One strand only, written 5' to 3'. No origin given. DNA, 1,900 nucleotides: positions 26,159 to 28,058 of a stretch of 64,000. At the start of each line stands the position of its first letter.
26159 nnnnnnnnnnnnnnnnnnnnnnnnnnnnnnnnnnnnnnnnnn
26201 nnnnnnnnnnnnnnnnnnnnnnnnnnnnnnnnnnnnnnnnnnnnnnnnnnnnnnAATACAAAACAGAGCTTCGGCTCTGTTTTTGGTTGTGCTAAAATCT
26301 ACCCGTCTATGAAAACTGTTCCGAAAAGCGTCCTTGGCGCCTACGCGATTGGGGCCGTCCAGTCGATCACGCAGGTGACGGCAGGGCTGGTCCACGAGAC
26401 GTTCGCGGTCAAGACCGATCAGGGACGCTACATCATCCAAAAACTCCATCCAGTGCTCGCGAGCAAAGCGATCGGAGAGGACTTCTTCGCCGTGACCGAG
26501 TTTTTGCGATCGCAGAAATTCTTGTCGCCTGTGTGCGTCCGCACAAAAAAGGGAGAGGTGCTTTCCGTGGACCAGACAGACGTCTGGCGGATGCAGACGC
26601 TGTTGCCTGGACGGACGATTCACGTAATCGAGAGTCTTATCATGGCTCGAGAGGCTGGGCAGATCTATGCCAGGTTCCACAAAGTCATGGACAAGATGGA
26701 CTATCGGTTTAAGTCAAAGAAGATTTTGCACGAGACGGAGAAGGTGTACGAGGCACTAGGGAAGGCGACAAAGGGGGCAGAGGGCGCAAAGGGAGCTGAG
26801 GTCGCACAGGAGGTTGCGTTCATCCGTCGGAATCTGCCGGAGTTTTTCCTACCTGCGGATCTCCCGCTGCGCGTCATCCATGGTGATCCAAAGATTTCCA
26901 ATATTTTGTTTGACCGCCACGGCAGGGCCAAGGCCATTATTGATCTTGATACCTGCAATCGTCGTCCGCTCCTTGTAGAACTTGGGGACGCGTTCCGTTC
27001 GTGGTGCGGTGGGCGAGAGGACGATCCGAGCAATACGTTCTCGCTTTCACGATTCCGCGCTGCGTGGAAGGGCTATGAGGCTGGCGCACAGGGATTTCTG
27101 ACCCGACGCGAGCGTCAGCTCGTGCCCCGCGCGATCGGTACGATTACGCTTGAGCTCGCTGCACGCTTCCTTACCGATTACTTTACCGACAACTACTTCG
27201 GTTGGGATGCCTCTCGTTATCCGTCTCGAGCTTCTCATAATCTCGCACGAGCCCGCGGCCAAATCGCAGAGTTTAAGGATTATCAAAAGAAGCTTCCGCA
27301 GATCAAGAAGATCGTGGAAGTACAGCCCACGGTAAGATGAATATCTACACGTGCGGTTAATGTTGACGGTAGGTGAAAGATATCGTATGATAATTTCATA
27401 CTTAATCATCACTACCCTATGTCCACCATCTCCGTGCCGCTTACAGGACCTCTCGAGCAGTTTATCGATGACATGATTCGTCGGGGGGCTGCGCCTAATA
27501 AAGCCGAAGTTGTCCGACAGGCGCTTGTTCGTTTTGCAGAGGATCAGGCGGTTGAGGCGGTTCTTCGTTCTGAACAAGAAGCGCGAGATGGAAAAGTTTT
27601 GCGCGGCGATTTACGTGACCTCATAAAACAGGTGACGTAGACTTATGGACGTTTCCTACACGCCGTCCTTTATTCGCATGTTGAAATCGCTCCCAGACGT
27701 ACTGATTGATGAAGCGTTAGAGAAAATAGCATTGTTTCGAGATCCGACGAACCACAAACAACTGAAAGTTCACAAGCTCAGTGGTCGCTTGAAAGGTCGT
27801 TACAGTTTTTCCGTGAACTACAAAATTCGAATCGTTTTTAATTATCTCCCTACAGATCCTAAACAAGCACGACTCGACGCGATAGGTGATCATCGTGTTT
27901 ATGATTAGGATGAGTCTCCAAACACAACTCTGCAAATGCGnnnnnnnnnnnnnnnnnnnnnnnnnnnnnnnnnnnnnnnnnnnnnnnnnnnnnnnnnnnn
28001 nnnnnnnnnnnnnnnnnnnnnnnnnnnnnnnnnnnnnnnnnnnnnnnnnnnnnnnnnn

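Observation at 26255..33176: The str operon is split: ~6.9 kb of accessory genes sits between fusA and tuf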

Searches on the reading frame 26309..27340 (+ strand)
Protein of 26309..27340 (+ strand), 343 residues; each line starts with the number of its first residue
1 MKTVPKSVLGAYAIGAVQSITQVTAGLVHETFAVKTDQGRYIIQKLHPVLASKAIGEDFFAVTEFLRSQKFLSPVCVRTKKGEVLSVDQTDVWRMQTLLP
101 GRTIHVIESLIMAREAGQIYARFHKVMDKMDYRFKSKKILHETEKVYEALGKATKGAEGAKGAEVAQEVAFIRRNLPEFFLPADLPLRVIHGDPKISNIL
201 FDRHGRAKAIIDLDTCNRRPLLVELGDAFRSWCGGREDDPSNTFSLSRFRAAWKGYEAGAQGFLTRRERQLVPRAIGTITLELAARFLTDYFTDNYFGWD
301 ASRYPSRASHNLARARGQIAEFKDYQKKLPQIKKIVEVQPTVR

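Call 3: search_protein_families(library=pfam, proteins=[window:26309-27340:+], max_evalue=0.01)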
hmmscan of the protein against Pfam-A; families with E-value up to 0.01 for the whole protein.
window:26309-27340:+ (343 aa): 1 family
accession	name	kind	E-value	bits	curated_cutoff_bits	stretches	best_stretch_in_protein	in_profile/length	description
PF01636.29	APH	-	9.6e-23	81.6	23.2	1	20-240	2-221/239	Phosphotransferase enzyme family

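Call 17: find_related_loci(query=window:26309-27340:+, collection=metagenome_contigs, flank=10000)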
Query window:26309-27340:+ (343 aa) in metagenome_contigs; peptide patterns used: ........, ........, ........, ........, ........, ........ (x = any residue, [..] = any of these).
98 stretches matched a pattern; 23 encode a relative of the query (tblastn E <= 1e-3); 23 distinct loci.
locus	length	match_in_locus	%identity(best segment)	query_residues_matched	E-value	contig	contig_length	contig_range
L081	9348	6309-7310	80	1-337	0e+0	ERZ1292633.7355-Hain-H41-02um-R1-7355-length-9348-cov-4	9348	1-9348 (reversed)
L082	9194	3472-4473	80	1-337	0e+0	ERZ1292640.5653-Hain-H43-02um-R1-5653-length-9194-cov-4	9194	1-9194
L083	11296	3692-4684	66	5-338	7e-153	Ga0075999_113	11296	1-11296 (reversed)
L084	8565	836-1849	67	1-337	2e-152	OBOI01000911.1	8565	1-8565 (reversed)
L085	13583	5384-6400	66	1-337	4e-151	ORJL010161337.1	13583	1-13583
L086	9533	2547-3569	66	4-336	3e-151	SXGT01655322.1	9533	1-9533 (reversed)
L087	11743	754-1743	66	4-336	5e-151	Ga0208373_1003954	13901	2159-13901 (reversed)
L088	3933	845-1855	61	4-343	2e-151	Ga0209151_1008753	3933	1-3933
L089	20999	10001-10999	63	4-336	3e-143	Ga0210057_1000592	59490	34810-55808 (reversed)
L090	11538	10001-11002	59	4-337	3e-134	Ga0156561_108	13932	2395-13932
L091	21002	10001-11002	59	4-337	2e-133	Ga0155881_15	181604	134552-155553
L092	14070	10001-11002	59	4-337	2e-133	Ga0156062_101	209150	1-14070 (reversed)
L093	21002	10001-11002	59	4-337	2e-133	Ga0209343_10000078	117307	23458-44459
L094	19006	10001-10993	57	3-336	6e-133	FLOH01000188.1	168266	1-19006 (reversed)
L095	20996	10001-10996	59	6-337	3e-129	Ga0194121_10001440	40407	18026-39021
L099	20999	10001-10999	65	4-339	4e-148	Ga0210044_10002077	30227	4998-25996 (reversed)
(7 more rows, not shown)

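Call 20: search_protein_families(library=ncbifam, proteins=[window:26309-27340:+], max_evalue=0.01)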
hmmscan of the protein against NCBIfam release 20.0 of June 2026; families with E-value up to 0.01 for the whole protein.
window:26309-27340:+ (343 aa): 3 families
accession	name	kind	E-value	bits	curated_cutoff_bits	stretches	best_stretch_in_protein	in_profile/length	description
TIGR00938.1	thrB_alt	equivalog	1.8e-15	57.1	255.9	1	7-285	14-278/307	homoserine kinase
NF003558.0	PRK05231.1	equivalog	1.9e-14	53.4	271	1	9-274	16-268/322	homoserine kinase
NF008738.0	PRK11768.1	equivalog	0.0023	17.4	194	1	81-221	92-228/327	serine/threonine protein kinase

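Call 30: find_encoding_contigs(protein=window:26309-27340:+, flank=10000, max_places=5)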
Protein window:26309-27340:+ (343 aa): 7 contigs read that carry it; 5 places shown.
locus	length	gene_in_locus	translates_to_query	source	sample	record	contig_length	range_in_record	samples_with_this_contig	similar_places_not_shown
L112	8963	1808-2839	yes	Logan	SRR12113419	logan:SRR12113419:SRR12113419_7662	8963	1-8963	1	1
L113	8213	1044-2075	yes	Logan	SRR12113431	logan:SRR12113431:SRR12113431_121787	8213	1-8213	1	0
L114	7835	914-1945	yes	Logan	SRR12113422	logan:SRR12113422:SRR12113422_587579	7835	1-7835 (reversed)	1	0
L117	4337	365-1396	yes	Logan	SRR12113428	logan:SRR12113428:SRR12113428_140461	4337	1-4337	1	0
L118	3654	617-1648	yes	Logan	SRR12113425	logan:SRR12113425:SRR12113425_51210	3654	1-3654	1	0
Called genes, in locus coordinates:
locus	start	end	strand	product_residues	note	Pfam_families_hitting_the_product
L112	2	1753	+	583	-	?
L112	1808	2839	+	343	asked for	PF01636:APH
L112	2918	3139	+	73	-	-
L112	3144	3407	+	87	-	-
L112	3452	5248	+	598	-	PF01875:Memo, PF09587:PGA_cap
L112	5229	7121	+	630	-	-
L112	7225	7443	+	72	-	-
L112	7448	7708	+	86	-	PF15738:YafQ_toxin (weak), PF06769:YoeB_toxin (weak)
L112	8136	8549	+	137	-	-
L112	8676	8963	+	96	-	?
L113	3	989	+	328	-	?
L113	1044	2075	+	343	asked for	PF01636:APH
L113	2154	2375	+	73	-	-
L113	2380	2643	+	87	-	-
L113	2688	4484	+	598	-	PF01875:Memo, PF09587:PGA_cap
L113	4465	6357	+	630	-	-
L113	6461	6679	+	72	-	-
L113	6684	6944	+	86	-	PF15738:YafQ_toxin (weak), PF06769:YoeB_toxin (weak)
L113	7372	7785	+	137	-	-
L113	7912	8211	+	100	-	?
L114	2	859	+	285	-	?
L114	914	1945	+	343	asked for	PF01636:APH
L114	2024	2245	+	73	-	-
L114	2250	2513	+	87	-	-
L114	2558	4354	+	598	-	PF01875:Memo, PF09587:PGA_cap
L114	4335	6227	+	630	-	-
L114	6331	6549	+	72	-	-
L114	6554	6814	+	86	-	PF15738:YafQ_toxin (weak), PF06769:YoeB_toxin (weak)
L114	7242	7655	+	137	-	-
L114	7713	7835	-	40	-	?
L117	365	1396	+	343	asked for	PF01636:APH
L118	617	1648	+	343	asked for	PF01636:APH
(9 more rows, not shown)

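Call 48: search_solved_structures(query=window:26309-27337:+, max_evalue=0.01)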
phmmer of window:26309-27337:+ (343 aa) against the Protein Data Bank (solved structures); distinct sequences matched with E-value up to 0.01: 3.
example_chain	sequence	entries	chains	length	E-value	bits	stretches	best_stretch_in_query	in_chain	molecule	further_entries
4ocu_A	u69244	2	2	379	1e-30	110.6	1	15-336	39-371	N-acetylhexosamine 1-phosphate kinase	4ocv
4wh1_A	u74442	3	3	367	2.9e-29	105.8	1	15-336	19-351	N-acetylhexosamine 1-kinase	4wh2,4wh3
4ocj_A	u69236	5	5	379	3.2e-29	105.6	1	15-336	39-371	N-acetylhexosamine 1-phosphate kinase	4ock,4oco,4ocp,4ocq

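Call 91: search_solved_structures(query=window:26309-27337:+, max_evalue=0.001, show_alignments=1)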
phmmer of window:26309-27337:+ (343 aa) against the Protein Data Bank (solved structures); distinct sequences matched with E-value up to 0.001: 3.
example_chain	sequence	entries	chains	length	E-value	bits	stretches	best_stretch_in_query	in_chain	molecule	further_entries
4ocu_A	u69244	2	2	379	1e-30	110.6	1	15-336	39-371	N-acetylhexosamine 1-phosphate kinase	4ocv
4wh1_A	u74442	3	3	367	2.9e-29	105.8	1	15-336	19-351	N-acetylhexosamine 1-kinase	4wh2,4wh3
4ocj_A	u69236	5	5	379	3.2e-29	105.6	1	15-336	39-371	N-acetylhexosamine 1-phosphate kinase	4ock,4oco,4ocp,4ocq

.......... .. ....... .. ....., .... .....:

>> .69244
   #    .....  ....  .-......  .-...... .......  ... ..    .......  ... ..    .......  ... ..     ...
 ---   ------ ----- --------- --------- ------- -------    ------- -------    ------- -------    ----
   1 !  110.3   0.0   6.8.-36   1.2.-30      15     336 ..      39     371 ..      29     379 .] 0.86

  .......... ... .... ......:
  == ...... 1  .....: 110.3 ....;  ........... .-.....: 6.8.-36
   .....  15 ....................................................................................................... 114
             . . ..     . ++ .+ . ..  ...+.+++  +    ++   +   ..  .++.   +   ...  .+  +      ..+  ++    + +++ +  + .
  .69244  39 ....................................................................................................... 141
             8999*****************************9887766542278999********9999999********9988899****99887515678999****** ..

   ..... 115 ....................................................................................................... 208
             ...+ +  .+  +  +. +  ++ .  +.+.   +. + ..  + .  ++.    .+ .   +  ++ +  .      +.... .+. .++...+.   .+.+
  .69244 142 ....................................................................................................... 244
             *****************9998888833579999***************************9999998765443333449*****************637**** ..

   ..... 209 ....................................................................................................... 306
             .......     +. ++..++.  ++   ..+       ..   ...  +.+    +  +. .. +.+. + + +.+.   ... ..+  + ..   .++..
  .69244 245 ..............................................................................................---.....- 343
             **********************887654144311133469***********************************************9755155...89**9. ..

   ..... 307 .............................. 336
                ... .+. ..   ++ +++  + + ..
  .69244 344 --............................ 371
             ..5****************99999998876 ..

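Call 92: search_protein_families(library=pfam, proteins=[L086:5340-7238:+, L087:3530-5440:+, L089:12751-14643:+, L099:12757-14655:+, L082:5366-6049:+, L082:6099-7043:+, L082:4707-5360:+, L086:8119-8589:-], max_evalue=1)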
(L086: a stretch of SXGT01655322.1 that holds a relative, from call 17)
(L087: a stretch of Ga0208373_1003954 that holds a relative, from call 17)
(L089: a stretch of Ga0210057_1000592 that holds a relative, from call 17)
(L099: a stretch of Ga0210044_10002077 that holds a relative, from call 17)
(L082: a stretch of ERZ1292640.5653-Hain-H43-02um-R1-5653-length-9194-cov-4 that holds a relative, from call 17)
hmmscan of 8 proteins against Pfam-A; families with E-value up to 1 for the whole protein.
L086:5340-7238:+ (633 aa): 1 family
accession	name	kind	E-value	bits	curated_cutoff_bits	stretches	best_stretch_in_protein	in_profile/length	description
PF09976.15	TPR_21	-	0.26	11.4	25.5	1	24-74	8-60/193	Tetratricopeptide repeat-like domain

L087:3530-5440:+ (637 aa): 0 families

L089:12751-14643:+ (631 aa): 0 families

L099:12757-14655:+ (633 aa): 2 families
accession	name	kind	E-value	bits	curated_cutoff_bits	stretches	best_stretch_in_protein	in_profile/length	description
PF22449.2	Fim1F_C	-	0.16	12.7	27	1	355-422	20-88/118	Fim1F, C-terminal domain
PF17948.6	DnaT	-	0.18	12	25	1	525-562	6-43/69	DnaT DNA-binding domain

L082:5366-6049:+ (228 aa): 3 families
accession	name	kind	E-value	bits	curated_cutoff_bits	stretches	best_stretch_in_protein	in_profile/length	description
PF01872.23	RibD_C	-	2.7e-19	70.2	24.1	1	7-214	4-189/197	RibD C-terminal domain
PF11380.13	Stealth_CR2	-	0.078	13.6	39.4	1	96-134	15-53/108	Stealth protein CR2, conserved region 2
PF18254.6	HMw1_D2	-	0.19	13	26.2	1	198-228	40-70/88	HMW1 domain 2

L082:6099-7043:+ (315 aa): 2 families
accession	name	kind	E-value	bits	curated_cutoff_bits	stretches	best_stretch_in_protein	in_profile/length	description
PF02833.19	DHHA2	-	2.6e-13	50.9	27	1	183-306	2-125/126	DHHA2 domain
PF01368.27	DHH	-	1.2e-05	26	28.1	1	7-147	3-125/125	DHH family, N-terminal domain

L082:4707-5360:+ (218 aa): 2 families
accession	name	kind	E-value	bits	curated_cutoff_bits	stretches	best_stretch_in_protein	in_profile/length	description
PF08843.17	AbiEii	-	4.4e-17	63.3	22.5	1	23-178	12-199/238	Nucleotidyl transferase AbiEii toxin, Type IV TA system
PF09970.15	DUF2204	-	0.11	12.5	20.3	0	25-73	18-65/181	Nucleotidyl transferase of unknown function (DUF2204)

L086:8119-8589:- (156 aa): 1 family
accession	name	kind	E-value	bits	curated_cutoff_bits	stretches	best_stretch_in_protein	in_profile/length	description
PF00885.24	DMRL_synthase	-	9.5e-35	120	26.7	1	15-148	2-136/139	6,7-dimethyl-8-ribityllumazine synthase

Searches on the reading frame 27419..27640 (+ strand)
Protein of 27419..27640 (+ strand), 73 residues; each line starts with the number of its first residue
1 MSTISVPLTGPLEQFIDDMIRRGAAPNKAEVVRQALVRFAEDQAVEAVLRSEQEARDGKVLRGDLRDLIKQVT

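Call 3: search_protein_families(library=pfam, proteins=[window:27419-27640:+], max_evalue=0.01)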
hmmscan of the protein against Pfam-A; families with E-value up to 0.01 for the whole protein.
window:27419-27640:+ (73 aa): 0 families

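Call 20: search_protein_families(library=ncbifam, proteins=[window:27419-27640:+], max_evalue=0.01)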
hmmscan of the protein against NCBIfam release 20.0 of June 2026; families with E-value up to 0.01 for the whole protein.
window:27419-27640:+ (73 aa): 1 family
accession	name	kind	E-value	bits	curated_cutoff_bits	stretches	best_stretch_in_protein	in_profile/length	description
TIGR02606.1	antidote_CC2985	hypoth_equivalog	2.4e-07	30.7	46.2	1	3-51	1-50/70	type II toxin-antitoxin system ParD family antitoxin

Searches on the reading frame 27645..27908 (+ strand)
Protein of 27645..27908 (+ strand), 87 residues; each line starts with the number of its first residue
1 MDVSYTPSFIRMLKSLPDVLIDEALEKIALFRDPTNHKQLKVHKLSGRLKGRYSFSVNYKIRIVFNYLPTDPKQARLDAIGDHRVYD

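Call 3: search_protein_families(library=pfam, proteins=[window:27645-27908:+], max_evalue=0.01)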
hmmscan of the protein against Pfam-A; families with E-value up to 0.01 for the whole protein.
window:27645-27908:+ (87 aa): 1 family
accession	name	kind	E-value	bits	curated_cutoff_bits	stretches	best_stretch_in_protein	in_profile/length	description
PF05015.19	HigB-like_toxin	-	0.0016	19.3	27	1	40-68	51-79/91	RelE-like toxin of type II toxin-antitoxin system HigB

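Call 20: search_protein_families(library=ncbifam, proteins=[window:27645-27908:+], max_evalue=0.01)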
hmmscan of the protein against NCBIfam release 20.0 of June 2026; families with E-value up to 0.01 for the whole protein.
window:27645-27908:+ (87 aa): 0 families

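Call 29: find_encoding_contigs(protein=window:27645-27908:+, flank=10000, max_places=5)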
Protein window:27645-27908:+ (87 aa): 10 contigs read that carry it; 5 places shown.
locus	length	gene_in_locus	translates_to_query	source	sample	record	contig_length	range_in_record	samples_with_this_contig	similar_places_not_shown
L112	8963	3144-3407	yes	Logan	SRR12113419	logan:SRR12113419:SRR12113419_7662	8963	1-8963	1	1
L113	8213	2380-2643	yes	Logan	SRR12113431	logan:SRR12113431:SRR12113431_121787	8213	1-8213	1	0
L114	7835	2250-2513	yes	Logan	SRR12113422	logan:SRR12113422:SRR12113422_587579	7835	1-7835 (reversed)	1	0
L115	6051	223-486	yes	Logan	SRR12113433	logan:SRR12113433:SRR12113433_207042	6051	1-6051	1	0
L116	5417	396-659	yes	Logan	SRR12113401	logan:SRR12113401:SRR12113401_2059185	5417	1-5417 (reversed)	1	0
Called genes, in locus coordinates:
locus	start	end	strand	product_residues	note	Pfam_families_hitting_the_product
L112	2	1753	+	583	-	?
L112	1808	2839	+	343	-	PF01636:APH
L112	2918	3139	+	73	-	-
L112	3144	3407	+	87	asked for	-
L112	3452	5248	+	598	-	PF01875:Memo, PF09587:PGA_cap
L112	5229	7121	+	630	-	-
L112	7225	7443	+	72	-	-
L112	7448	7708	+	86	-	PF15738:YafQ_toxin (weak), PF06769:YoeB_toxin (weak)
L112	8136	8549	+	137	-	-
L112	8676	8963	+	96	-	?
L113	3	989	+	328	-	?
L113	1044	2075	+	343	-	PF01636:APH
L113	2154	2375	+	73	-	-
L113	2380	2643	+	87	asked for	-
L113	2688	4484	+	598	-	PF01875:Memo, PF09587:PGA_cap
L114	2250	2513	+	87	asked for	-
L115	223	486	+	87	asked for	-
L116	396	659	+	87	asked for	-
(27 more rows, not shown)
